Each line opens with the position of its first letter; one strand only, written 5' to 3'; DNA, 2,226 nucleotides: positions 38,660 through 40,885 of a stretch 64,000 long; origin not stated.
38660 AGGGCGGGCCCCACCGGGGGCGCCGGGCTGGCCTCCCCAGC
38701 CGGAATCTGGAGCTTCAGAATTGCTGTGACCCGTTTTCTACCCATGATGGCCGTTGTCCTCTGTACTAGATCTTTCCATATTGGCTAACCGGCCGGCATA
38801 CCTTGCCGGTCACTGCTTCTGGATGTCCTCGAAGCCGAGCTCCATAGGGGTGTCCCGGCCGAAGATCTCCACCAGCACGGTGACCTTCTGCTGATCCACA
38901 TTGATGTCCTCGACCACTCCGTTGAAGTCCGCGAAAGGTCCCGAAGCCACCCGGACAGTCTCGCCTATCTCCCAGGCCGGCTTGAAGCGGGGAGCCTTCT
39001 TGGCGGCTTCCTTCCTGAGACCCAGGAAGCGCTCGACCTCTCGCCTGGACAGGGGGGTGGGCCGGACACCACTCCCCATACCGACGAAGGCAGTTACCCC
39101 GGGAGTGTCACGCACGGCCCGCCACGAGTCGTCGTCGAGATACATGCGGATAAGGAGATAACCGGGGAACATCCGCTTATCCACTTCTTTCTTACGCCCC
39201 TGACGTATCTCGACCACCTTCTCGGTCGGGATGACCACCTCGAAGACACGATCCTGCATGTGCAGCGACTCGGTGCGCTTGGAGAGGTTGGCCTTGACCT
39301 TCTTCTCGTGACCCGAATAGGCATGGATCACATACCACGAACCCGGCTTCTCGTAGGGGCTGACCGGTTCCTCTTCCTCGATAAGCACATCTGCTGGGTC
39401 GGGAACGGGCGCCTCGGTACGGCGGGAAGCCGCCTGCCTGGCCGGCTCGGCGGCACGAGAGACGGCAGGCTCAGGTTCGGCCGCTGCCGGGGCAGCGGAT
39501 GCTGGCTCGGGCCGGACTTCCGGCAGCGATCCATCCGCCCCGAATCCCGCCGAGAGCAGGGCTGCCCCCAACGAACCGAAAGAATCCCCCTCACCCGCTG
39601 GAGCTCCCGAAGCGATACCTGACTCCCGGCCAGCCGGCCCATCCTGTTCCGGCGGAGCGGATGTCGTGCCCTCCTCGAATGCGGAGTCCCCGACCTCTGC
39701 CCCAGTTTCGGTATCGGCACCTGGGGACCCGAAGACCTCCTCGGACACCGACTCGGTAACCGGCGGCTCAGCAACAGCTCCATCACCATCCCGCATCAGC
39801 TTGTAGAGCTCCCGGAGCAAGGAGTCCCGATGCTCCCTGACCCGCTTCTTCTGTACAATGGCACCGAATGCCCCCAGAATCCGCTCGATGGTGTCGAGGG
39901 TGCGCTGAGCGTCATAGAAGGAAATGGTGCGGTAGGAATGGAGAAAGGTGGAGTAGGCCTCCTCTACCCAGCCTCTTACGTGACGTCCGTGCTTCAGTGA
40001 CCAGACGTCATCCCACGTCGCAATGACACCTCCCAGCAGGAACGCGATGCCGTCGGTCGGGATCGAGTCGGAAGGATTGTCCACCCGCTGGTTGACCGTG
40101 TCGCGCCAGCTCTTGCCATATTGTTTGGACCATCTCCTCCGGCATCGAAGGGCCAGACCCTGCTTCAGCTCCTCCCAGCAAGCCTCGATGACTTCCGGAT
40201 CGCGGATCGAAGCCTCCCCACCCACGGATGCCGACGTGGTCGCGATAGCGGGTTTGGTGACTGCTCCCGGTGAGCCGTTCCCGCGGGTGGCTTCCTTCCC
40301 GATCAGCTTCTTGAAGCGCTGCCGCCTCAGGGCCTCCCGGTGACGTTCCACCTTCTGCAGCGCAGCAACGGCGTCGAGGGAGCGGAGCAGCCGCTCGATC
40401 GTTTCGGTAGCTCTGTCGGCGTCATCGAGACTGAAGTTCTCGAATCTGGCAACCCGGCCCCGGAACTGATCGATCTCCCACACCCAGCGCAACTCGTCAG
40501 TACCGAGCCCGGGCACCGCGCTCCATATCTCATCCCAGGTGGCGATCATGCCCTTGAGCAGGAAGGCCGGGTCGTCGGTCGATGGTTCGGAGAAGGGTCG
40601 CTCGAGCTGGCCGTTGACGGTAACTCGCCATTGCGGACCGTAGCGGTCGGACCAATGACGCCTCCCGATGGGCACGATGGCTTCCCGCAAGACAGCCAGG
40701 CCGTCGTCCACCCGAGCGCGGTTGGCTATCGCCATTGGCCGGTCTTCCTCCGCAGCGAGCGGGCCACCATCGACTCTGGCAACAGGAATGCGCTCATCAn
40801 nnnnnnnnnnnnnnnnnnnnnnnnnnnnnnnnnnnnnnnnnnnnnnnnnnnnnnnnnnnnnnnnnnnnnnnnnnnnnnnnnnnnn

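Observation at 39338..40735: NusG fused to a 466-aa N-terminal extension of two tandem paralogous domains plus a disordered linker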

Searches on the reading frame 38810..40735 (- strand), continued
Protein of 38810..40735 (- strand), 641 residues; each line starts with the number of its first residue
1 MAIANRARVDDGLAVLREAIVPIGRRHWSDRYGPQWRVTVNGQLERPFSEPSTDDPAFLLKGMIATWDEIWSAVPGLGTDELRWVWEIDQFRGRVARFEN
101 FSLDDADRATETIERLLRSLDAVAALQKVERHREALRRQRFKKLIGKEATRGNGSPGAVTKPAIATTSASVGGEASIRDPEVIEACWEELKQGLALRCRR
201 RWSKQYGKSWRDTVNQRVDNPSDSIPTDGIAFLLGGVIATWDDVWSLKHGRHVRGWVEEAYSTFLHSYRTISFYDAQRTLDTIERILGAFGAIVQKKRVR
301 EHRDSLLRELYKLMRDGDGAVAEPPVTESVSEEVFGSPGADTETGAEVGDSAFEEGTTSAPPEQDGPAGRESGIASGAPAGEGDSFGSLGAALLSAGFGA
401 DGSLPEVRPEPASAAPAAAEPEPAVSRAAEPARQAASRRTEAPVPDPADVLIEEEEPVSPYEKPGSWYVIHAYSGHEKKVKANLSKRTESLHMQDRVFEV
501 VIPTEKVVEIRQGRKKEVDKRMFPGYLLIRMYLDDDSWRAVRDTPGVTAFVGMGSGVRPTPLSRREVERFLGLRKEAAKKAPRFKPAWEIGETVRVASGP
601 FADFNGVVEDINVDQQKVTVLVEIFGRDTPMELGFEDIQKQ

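Call 76: search_protein_families(library=ncbifam, proteins=[window:38810-40735:-], max_evalue=0.001)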
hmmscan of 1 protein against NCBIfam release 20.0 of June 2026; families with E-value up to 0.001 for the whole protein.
window:38810-40735:- (641 aa): 6 families
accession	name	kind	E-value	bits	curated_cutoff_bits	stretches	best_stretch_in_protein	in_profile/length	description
TIGR00922.1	nusG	equivalog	1.6e-58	197.3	135.7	1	467-640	1-171/172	transcription termination/antitermination protein NusG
TIGR01956.2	NusG_myco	equivalog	2e-33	116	150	1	466-640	2-238/239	transcription termination/antitermination protein NusG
NF033641.1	antiterm_LoaP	exception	2.3e-23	83.2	125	1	467-639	1-165/166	antiterminator LoaP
TIGR01955.1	RfaH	equivalog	5e-19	68.8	144.5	1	467-637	1-157/159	transcription/translation regulatory transformer protein RfaH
NF033644.1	antiterm_UpxY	subfamily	2.6e-16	60.1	100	1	467-623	1-149/164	UpxY family transcription antiterminator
NF006534.0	PRK09014.1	equivalog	1e-10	41.8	124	1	467-637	4-158/162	transcription/translation regulatory transformer protein RfaH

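Call 77: search_protein_families(library=pfam, proteins=[L084:10353-11918:+, P0003, P0007], max_evalue=0.01)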
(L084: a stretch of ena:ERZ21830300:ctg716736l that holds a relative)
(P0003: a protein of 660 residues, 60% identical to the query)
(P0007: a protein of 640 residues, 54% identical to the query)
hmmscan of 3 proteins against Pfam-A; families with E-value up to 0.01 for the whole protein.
L084:10353-11918:+ (522 aa): 3 families
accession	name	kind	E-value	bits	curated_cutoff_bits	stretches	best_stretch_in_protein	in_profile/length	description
PF04563.20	RNA_pol_Rpb2_1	-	5e-09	36.4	28.2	1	371-434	65-155/203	RNA polymerase beta subunit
PF18731.6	HEPN_Swt1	-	2.5e-07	31.4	27.5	1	11-120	1-113/115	Swt1-like HEPN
PF04561.19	RNA_pol_Rpb2_2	-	0.00014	22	21.7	1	435-506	1-71/190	RNA polymerase Rpb2, domain 2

P0003 (660 aa): 3 families
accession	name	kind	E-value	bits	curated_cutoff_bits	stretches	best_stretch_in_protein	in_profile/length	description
PF02357.24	NusG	-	4.5e-30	104.4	22.2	1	485-589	2-92/93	Transcription termination factor nusG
PF18731.6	HEPN_Swt1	-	6.7e-21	75.2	27.5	1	11-118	1-112/115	Swt1-like HEPN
PF00467.35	KOW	-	4.3e-07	29.9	22.3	1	610-639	2-31/32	KOW motif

P0007 (640 aa): 3 families
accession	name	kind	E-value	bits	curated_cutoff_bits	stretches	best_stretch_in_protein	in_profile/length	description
PF02357.24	NusG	-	5e-29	101.1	22.2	1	465-569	2-92/93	Transcription termination factor nusG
PF18731.6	HEPN_Swt1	-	6.3e-24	84.9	27.5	2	13-118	3-114/115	Swt1-like HEPN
PF00467.35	KOW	-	1e-06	28.7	22.3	1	590-619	2-31/32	KOW motif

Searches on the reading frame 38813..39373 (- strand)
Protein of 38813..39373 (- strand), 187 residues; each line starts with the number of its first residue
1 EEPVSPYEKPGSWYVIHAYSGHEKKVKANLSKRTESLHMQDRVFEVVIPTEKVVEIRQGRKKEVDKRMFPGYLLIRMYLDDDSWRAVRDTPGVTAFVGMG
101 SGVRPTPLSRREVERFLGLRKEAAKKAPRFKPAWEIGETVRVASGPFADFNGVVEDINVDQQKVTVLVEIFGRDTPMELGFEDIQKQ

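Call 19: find_related_loci(query=window:38813-39373:-, collection=genome_contigs, flank=4000)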
Query window:38813-39373:- (187 aa) in genome_contigs; peptide patterns used: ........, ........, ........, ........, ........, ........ (x = any residue, [..] = any of these).
306 stretches matched a pattern; 249 encode a relative of the query (tblastn E <= 1e-3); the best 80 are kept; 80 distinct loci.
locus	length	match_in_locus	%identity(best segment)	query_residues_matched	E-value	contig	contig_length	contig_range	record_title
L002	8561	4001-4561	86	1-187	7e-112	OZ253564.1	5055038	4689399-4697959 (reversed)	MAG: Candidatus Spongiisociaceae bacterium isolate 3199cb9c-bc02-48ac-8040-05c45f89f65c genome assembly, chromosome: 1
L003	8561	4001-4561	84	1-187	2e-110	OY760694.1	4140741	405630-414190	MAG: Acidimicrobiia bacterium isolate 9e233251-ef21-4ac4-b557-2094fc44eb4a genome assembly, chromosome: 1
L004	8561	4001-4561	84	1-187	3e-110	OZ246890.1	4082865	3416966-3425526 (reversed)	MAG: Acidimicrobiia bacterium isolate cb841b48-16cd-465e-8cff-7e5597cbbcdd genome assembly, chromosome: 1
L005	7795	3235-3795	84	1-187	2e-109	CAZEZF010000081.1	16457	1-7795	MAG TPA_asm: uncultured Acidimicrobiia bacterium isolate SRP109090_co1_244 genome assembly, contig: NODE_5099_length_164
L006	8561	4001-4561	85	1-187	9e-109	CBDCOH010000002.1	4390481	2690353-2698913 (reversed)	MAG: Candidatus Spongiisociaceae bacterium isolate c8dab69f-a0b8-46d1-84ea-4e70fa3c0124 genome assembly, contig: contig_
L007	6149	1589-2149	85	1-187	6e-109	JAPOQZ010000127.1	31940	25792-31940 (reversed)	MAG: bacterium isolate APA_bin_98 c_000000124254, whole genome shotgun sequence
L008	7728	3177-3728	85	4-187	1e-106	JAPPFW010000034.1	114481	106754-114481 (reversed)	MAG: bacterium isolate RHO1_bin_3 NODE_358_length_114481_cov_36.241580, whole genome shotgun sequence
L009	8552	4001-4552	79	2-187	1e-100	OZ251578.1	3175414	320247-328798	MAG: Candidatus Spongiisociaceae bacterium isolate e66f1d62-28d5-4ec1-b84d-980f6b68271e genome assembly, chromosome: 1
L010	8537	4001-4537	80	7-187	1e-97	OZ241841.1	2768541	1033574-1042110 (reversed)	MAG: Candidatus Spongiisociaceae bacterium isolate 826e3823-372f-4ba5-9009-4010fb4b1b28 genome assembly, chromosome: 1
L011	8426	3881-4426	77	4-187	9e-96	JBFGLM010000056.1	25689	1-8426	MAG: Acidimicrobiia bacterium isolate Mix_sand03.2021.01.D.83 k141_39128_length_25689_cov_19.4696, whole genome shotgun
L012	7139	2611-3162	75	3-187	3e-93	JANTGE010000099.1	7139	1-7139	MAG: Acidimicrobiia bacterium isolate bin10049 c_000000012418, whole genome shotgun sequence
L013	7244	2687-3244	74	1-187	2e-92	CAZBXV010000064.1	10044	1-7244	MAG TPA_asm: uncultured Acidimicrobiia bacterium isolate SRP214966_co1_475 genome assembly, contig: NODE_10543_length_10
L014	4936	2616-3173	73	1-187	8e-92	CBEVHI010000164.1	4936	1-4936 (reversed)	MAG TPA_asm: uncultured bacterium isolate SRR13309659_concoct_16 genome assembly, contig: ERZ26778719.1433, whole genome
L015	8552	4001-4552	73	3-187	3e-91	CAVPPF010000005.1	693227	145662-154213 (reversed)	MAG: uncultured Actinomycetota bacterium isolate MFD09964.bin.1.235 genome assembly, contig: contig_6061, whole genome s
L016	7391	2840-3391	72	3-187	2e-91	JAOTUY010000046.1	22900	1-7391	MAG: Acidimicrobiia bacterium isolate 13_May_SF_Bin27 13_May_SF_Bin27_scaffold_1466_c1, whole genome shotgun sequence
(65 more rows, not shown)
